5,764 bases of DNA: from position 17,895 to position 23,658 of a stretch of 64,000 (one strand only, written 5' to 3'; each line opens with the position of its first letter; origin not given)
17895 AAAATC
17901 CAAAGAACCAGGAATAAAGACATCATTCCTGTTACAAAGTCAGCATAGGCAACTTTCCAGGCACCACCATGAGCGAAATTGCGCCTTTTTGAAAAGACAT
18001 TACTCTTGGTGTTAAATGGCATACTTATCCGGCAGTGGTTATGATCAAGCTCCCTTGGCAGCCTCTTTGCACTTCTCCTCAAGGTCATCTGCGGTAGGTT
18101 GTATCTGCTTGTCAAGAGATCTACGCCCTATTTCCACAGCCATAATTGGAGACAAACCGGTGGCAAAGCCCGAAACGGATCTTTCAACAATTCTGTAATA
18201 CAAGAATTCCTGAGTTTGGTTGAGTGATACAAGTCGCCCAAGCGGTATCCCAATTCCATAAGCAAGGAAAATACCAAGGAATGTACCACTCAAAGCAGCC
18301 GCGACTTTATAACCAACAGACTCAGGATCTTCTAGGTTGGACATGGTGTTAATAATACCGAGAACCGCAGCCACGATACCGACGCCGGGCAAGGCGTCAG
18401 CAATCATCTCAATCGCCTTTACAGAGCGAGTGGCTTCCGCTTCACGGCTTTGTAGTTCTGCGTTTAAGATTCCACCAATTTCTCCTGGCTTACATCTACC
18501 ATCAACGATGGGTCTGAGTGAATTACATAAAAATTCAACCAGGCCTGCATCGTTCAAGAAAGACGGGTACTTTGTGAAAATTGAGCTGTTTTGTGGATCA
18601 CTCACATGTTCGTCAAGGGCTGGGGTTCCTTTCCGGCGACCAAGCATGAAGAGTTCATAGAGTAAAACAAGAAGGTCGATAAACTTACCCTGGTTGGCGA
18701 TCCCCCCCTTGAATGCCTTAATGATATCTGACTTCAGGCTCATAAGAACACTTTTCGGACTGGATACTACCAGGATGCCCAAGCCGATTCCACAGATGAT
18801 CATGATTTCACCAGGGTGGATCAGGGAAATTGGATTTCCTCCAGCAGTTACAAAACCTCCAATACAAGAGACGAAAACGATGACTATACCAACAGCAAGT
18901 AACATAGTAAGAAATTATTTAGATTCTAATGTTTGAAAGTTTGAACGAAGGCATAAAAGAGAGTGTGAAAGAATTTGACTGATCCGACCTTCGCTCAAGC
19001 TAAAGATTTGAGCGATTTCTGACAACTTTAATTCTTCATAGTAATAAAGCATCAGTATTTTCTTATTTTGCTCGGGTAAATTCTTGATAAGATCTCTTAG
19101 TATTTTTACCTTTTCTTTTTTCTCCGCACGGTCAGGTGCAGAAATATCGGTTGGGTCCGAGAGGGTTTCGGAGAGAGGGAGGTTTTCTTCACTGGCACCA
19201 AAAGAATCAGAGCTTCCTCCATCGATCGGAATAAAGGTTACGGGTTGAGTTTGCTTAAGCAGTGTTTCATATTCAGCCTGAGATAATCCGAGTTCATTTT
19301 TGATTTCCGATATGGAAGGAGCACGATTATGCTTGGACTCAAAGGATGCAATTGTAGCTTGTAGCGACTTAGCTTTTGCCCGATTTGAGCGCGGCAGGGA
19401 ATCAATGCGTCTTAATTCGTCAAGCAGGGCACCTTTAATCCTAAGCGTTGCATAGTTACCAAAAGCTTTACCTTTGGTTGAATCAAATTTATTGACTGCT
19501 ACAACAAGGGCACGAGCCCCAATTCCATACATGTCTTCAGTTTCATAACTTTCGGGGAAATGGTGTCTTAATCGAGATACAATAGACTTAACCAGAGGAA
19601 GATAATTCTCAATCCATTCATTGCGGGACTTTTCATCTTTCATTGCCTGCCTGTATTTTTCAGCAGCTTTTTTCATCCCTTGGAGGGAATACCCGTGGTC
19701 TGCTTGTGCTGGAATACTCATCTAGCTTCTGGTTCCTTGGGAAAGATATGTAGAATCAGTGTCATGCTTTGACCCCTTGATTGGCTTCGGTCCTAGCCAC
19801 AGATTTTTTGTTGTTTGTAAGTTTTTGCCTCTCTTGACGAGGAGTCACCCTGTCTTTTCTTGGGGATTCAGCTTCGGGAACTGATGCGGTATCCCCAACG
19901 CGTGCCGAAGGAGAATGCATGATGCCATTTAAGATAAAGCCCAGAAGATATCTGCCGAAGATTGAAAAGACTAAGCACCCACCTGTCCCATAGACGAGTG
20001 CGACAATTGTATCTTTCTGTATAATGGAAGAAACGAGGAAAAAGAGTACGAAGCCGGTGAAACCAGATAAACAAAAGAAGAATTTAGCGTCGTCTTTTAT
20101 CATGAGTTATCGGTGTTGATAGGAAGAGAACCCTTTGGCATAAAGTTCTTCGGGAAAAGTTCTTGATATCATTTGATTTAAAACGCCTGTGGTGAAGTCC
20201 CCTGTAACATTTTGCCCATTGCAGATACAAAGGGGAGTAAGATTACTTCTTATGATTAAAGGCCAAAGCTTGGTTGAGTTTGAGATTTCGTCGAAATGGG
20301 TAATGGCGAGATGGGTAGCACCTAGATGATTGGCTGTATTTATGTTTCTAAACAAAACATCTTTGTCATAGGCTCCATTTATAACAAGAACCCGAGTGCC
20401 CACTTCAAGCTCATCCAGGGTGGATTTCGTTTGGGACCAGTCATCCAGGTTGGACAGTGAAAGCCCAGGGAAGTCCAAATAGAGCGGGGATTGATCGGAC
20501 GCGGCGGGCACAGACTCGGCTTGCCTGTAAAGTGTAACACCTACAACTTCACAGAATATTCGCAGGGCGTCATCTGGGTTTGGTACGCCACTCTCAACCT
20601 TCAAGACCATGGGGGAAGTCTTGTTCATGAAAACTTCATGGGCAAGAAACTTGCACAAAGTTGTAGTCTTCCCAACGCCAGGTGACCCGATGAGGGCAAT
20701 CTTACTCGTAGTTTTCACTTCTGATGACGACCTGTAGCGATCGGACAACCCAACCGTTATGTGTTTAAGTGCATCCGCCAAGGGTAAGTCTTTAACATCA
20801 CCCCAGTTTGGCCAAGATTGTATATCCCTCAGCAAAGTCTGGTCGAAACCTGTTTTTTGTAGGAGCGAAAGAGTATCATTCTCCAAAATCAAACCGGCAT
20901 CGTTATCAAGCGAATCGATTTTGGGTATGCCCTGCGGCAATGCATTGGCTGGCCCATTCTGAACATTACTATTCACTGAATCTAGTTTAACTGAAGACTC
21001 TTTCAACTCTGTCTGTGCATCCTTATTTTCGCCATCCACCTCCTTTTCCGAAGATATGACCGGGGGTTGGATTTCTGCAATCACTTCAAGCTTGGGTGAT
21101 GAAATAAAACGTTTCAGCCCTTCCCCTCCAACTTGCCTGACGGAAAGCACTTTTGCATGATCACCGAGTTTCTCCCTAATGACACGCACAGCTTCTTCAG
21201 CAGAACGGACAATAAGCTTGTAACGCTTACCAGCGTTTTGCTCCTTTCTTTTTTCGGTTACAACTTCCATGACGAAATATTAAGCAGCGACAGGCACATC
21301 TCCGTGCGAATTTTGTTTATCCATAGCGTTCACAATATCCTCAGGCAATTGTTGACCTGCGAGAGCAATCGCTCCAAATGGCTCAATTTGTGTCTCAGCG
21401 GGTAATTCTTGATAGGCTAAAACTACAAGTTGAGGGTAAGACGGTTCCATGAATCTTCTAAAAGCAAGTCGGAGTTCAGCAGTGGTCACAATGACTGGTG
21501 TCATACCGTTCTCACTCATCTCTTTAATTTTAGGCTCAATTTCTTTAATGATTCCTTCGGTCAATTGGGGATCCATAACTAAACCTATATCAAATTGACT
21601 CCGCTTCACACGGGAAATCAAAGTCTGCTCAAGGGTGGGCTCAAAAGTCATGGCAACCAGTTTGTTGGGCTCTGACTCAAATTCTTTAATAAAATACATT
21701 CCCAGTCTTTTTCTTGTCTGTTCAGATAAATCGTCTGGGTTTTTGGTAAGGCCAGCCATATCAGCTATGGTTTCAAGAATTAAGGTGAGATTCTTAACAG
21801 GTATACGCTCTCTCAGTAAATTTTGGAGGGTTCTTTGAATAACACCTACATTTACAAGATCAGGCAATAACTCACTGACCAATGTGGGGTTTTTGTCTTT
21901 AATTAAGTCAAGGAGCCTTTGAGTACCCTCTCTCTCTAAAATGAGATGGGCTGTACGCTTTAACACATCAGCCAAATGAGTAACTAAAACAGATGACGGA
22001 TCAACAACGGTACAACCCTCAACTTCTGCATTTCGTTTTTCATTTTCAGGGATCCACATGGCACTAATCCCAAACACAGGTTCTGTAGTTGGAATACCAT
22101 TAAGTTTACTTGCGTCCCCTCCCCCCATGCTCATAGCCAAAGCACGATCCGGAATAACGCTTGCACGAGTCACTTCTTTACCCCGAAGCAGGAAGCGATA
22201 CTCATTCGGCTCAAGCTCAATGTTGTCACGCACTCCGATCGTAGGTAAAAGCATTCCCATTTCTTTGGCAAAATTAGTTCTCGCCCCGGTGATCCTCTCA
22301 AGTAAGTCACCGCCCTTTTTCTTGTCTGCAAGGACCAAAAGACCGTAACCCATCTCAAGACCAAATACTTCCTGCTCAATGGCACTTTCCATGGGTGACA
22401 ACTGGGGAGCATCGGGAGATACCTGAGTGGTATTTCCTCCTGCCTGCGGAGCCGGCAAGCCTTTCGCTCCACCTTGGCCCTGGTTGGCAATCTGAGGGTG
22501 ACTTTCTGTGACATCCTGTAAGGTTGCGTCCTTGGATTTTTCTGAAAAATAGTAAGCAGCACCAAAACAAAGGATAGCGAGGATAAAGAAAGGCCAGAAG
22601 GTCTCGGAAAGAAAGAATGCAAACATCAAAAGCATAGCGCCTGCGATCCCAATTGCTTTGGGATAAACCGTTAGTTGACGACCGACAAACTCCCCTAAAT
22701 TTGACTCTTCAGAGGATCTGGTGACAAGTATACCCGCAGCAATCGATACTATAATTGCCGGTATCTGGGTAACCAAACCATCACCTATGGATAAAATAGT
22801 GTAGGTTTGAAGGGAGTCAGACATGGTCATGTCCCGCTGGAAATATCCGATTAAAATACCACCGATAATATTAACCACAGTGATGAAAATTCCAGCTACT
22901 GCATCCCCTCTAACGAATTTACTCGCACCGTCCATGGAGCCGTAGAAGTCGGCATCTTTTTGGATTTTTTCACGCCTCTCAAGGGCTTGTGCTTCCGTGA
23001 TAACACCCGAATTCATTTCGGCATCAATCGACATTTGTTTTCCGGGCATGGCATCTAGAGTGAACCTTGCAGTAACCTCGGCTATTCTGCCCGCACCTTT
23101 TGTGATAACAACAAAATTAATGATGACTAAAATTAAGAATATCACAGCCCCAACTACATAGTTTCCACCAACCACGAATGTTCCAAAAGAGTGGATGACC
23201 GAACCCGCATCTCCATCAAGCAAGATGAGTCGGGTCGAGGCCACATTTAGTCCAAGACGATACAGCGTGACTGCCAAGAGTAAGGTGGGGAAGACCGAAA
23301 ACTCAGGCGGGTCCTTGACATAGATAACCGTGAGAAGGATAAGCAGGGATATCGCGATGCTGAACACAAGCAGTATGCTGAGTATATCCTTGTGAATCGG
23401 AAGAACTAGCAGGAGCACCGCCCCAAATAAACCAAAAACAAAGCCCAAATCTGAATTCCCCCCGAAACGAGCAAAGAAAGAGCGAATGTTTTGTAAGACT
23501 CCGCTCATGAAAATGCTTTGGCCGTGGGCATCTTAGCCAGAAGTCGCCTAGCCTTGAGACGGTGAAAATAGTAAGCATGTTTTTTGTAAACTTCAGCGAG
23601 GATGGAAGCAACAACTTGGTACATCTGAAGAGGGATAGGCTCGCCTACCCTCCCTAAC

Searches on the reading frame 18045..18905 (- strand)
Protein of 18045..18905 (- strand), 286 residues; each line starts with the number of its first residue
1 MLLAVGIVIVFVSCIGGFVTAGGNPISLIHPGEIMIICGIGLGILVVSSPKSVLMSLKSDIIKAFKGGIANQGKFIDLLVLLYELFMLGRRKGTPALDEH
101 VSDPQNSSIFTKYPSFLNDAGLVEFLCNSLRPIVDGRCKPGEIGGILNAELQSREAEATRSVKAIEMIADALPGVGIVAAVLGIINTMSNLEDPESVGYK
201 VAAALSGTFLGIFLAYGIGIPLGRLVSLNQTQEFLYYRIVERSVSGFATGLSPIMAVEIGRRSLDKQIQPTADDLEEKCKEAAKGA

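Call 10: search_protein_families(library=pfam, proteins=[window:18045-18905:-], max_evalue=0.001)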
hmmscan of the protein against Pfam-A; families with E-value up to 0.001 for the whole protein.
window:18045-18905:- (286 aa): 2 families
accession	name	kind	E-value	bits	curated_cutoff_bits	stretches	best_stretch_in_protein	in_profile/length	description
PF20560.3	MotA_N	-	2.5e-20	72.9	27.3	1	5-93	2-91/91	Motility protein A N-terminal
PF01618.21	MotA_ExbB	-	2.7e-13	50.2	22.9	1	126-227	10-115/127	MotA/TolQ/ExbB proton channel family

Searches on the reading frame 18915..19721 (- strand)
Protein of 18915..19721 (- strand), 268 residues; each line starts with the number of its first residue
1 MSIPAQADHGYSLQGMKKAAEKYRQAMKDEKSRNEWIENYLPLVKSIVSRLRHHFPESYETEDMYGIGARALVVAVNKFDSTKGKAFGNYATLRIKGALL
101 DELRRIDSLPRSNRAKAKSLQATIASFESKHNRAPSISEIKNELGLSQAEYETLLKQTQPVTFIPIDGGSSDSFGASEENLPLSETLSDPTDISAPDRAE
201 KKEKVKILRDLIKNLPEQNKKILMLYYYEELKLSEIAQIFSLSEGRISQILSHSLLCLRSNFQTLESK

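Call 10: search_protein_families(library=pfam, proteins=[window:18915-19721:-], max_evalue=0.001)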
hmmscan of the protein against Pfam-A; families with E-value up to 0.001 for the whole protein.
window:18915-19721:- (268 aa): 4 families
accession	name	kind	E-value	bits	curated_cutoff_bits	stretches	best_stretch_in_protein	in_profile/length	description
PF04545.22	Sigma70_r4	-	1.8e-14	53.4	24.1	1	212-259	2-49/50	Sigma-70, region 4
PF04542.20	Sigma70_r2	-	2e-10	40.7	24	1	37-105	2-67/71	Sigma-70 region 2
PF08281.18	Sigma70_r4_2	-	3e-09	36.8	25.7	1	207-255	3-51/54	Sigma-70, region 4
PF04539.22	Sigma70_r3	-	2.7e-05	24.6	25.3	0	122-164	8-50/78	Sigma-70 region 3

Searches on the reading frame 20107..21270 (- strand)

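Call 10: search_protein_families(library=pfam, proteins=[window:20107-21270:-], max_evalue=0.001)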
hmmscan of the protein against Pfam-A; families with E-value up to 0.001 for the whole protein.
window:20107-21270:- (387 aa): 1 family
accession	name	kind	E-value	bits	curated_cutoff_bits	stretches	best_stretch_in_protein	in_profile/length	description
PF00448.28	SRP54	-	0.0006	20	22.7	0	190-252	3-64/196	SRP54-type protein, GTPase domain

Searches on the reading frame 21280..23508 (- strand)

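Call 10: search_protein_families(library=pfam, proteins=[window:21280-23508:-], max_evalue=0.001)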
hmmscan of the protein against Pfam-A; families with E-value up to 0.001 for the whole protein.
window:21280-23508:- (742 aa): 1 family
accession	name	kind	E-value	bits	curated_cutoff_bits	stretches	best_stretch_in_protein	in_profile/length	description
PF00771.25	FHIPEP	-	3.9e-242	805.9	29.1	1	31-706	2-656/657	FHIPEP family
